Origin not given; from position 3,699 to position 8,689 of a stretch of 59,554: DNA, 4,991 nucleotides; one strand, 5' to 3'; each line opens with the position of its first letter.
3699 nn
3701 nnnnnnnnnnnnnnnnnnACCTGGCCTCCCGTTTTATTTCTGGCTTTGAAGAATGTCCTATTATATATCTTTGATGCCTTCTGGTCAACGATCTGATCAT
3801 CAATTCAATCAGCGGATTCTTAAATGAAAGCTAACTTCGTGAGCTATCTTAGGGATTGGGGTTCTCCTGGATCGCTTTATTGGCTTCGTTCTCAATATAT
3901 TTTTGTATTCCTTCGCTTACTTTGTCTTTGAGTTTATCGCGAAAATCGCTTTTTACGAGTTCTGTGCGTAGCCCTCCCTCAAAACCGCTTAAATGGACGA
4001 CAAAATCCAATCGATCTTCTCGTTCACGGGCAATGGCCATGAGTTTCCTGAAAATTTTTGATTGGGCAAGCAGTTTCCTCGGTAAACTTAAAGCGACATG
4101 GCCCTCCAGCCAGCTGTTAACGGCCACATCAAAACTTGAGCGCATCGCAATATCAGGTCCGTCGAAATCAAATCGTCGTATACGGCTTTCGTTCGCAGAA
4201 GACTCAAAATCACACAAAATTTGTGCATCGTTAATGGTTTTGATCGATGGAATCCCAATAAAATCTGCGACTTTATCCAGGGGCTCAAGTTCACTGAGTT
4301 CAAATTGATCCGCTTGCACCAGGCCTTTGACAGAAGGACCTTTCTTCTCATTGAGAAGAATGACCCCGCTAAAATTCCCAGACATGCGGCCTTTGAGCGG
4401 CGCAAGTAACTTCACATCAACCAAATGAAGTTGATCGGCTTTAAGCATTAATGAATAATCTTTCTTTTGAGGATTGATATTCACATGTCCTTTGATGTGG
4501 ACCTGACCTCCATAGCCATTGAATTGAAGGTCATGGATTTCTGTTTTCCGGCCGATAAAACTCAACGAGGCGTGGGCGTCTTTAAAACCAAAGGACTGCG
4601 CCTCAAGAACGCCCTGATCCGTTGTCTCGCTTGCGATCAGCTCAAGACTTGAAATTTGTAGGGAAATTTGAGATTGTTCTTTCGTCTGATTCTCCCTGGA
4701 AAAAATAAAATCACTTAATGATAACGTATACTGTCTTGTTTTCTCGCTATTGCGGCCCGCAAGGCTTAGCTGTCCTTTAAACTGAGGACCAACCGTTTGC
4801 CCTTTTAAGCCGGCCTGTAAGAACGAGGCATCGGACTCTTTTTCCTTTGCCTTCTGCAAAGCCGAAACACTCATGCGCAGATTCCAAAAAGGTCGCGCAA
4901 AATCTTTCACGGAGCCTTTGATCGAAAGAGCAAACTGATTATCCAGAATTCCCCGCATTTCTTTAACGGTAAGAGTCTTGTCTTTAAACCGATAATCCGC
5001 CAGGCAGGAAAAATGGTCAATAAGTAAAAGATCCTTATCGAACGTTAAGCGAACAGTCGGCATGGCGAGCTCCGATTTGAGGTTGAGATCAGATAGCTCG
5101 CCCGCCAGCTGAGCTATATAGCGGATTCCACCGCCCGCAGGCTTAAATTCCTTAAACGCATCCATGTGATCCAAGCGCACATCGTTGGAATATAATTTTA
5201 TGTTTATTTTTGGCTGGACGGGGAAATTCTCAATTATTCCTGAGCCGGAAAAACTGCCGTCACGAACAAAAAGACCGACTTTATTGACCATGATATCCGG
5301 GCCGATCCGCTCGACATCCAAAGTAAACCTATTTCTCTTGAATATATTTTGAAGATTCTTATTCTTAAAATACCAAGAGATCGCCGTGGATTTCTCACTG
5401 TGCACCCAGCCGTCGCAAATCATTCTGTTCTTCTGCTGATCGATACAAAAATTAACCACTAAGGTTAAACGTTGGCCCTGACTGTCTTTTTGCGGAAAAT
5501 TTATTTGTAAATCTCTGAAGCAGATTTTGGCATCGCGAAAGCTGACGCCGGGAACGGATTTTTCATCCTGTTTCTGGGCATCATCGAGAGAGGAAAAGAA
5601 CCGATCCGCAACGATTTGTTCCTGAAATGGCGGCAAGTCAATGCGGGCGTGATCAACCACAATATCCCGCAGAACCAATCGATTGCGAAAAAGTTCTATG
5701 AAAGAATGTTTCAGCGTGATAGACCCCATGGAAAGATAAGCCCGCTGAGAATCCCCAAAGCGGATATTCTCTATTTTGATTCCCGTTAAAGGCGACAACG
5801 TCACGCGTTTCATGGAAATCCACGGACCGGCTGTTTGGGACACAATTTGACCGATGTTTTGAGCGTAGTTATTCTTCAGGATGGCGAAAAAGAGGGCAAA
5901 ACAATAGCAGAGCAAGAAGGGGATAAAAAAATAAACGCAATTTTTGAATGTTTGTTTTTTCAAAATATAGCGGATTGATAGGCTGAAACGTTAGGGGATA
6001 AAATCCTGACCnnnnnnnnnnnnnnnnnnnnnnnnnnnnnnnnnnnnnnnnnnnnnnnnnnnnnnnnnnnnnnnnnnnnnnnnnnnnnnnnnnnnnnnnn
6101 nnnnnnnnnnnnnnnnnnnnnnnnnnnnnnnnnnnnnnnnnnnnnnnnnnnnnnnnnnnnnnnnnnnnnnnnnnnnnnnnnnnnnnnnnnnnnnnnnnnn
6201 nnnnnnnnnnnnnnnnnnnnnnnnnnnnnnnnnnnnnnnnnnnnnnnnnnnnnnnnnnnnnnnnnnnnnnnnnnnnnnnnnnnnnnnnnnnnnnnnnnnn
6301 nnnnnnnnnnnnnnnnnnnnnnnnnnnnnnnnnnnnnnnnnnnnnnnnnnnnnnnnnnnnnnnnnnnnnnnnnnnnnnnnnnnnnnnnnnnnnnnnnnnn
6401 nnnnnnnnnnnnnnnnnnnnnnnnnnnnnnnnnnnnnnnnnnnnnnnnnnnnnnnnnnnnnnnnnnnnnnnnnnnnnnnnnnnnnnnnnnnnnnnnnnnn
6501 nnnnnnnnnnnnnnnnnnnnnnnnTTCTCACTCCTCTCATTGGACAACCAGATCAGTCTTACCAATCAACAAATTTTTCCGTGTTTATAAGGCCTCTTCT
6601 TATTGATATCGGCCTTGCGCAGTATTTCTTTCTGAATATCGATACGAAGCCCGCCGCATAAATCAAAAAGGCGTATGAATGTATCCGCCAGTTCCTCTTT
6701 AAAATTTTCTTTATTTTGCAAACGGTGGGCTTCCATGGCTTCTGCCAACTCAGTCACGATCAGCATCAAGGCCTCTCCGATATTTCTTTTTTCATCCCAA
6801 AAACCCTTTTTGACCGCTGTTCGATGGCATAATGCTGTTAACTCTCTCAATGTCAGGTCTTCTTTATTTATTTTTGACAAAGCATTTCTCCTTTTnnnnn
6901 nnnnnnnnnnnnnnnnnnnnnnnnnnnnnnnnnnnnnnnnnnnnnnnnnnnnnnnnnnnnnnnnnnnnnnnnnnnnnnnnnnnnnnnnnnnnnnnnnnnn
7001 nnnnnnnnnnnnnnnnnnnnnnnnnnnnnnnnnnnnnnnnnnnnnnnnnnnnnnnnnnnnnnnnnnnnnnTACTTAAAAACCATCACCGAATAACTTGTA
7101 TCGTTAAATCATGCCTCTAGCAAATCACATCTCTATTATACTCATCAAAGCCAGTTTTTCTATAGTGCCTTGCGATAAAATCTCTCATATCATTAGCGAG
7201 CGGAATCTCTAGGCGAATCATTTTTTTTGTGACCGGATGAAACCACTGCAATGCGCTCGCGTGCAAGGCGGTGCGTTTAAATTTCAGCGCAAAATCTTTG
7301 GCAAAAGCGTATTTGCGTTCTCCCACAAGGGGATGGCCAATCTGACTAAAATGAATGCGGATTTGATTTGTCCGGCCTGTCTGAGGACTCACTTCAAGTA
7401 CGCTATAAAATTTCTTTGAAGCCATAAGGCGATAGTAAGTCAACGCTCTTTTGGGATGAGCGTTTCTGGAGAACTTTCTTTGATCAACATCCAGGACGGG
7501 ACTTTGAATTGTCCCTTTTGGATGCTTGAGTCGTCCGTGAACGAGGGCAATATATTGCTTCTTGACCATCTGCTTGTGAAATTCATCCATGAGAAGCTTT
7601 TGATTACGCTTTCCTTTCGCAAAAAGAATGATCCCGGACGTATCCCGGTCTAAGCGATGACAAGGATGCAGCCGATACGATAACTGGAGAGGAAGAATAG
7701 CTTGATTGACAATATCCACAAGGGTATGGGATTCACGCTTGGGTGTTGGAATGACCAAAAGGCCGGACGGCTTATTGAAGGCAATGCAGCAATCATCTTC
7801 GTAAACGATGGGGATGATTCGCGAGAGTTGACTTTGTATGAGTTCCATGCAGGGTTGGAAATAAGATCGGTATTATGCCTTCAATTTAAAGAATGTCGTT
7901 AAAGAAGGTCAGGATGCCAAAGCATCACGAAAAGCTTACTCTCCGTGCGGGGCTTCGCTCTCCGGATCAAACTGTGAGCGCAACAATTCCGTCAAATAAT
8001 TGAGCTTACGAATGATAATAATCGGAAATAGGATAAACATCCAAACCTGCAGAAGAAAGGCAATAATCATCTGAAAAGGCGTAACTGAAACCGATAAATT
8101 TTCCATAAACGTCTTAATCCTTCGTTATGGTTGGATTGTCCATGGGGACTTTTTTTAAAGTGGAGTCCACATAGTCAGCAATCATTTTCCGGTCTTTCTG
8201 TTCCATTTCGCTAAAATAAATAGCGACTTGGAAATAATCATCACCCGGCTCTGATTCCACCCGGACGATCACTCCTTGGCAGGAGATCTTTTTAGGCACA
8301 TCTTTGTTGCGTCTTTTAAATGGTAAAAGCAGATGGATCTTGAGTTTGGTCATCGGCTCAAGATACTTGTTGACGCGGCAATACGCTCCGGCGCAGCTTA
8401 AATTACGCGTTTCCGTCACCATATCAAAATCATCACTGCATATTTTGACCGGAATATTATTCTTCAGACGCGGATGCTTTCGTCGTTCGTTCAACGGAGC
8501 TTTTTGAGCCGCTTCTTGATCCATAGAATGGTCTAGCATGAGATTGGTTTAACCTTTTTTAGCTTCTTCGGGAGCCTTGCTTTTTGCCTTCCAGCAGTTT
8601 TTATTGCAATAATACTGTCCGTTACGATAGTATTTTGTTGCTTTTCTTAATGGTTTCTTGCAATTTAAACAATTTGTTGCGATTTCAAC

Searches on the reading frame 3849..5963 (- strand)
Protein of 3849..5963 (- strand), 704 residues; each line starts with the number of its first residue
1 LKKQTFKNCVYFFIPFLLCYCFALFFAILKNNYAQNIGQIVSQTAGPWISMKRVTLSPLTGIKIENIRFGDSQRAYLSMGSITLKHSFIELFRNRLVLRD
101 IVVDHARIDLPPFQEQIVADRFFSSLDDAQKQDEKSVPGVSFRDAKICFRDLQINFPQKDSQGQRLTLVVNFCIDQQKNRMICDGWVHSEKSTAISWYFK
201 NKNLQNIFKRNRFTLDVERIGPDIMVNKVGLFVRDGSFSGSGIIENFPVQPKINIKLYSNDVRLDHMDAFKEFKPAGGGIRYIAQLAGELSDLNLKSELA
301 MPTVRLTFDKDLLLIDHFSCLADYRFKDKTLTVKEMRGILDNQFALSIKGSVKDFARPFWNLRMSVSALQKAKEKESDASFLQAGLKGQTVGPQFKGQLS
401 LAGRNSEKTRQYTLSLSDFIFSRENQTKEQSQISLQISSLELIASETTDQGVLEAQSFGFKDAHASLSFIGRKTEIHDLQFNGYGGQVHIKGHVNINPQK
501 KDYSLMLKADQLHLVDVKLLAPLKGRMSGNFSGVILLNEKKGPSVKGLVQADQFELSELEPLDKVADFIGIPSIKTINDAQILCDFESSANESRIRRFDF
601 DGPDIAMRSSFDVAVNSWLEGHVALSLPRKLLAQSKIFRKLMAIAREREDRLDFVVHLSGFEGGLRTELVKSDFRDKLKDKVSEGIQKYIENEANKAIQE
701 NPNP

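Call 9: search_protein_families(library=pfam, proteins=[window:3849-5963:-], max_evalue=0.001)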
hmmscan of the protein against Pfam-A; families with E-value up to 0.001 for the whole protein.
window:3849-5963:- (704 aa): 1 family
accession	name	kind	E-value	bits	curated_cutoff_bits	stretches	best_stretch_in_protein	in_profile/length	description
PF05170.20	AsmA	-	2.7e-06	26.9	29.8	0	7-110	6-117/607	AsmA family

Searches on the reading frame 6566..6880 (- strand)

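Call 9: search_protein_families(library=pfam, proteins=[window:6566-6880:-], max_evalue=0.001)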
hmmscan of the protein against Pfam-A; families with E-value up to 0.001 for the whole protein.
window:6566-6880:- (104 aa): 1 family
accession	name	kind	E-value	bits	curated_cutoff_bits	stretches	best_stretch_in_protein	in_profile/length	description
PF12643.12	MazG-like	-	0.00087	19.9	27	0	42-99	16-73/85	MazG-like family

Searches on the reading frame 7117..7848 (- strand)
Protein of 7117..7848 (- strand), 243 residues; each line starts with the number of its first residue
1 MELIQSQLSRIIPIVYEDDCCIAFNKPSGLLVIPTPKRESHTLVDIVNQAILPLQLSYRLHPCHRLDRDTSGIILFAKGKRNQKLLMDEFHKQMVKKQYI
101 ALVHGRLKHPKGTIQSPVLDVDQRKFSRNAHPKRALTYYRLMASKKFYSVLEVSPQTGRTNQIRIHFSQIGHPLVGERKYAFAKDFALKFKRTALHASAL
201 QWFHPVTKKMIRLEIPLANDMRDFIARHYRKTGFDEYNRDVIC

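Call 7: search_protein_families(library=pfam, proteins=[window:7117-7848:-], max_evalue=0.001)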
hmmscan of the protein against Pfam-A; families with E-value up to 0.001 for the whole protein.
window:7117-7848:- (243 aa): 1 family
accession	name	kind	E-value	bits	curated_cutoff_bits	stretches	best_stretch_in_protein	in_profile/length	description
PF00849.27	PseudoU_synth_2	-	1.2e-31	110.5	26.8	1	22-169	3-152/152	RNA pseudouridylate synthase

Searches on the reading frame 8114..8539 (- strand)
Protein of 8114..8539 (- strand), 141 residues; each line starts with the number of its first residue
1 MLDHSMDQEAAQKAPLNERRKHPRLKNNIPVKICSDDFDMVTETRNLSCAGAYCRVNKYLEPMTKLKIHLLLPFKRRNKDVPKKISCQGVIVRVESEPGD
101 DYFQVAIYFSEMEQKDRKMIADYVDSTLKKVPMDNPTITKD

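Call 7: search_protein_families(library=pfam, proteins=[window:8114-8539:-], max_evalue=0.001)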
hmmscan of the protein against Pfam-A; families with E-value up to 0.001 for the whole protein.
window:8114-8539:- (141 aa): 1 family
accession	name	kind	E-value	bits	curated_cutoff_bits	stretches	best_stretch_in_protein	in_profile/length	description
PF07238.19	PilZ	-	1.9e-10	41.4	22.5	1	18-125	1-101/102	PilZ domain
